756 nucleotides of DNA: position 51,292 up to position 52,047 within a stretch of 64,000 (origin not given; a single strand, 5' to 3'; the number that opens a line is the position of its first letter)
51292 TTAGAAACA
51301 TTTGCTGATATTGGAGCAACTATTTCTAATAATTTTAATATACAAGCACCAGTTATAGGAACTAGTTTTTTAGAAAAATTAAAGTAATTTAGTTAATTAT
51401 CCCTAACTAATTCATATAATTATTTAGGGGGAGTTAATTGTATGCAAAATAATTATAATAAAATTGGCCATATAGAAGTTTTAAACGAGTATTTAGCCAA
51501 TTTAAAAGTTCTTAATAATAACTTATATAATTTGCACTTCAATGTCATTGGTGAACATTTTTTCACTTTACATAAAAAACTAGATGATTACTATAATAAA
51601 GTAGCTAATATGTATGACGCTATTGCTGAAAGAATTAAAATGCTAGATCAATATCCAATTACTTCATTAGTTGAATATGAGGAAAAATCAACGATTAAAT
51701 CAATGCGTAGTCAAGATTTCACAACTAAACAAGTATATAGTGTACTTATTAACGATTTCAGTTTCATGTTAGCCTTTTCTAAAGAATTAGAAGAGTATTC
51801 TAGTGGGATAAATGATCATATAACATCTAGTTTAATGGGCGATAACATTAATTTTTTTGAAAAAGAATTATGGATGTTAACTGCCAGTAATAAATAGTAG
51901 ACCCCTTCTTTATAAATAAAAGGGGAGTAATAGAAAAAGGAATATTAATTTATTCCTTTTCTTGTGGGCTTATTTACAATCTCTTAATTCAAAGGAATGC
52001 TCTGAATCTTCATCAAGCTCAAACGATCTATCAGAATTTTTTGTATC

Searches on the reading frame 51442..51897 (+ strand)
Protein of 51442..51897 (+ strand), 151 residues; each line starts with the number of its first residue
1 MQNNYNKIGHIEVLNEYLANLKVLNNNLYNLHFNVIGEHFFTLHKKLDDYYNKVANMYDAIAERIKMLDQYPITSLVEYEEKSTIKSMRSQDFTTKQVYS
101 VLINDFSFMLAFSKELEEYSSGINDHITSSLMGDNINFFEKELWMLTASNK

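Call 52: search_protein_families(library=pfam, proteins=[window:51442-51897:+], max_evalue=0.01)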
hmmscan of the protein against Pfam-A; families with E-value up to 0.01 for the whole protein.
window:51442-51897:+ (151 aa): 2 families
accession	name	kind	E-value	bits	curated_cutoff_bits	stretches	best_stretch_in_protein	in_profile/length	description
PF00210.30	Ferritin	-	1.6e-17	64.2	24.5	1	11-148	1-134/142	Ferritin-like domain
PF19174.5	DUF5856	-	0.0046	18.4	34.6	1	40-98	6-67/94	Family of unknown function (DUF5856)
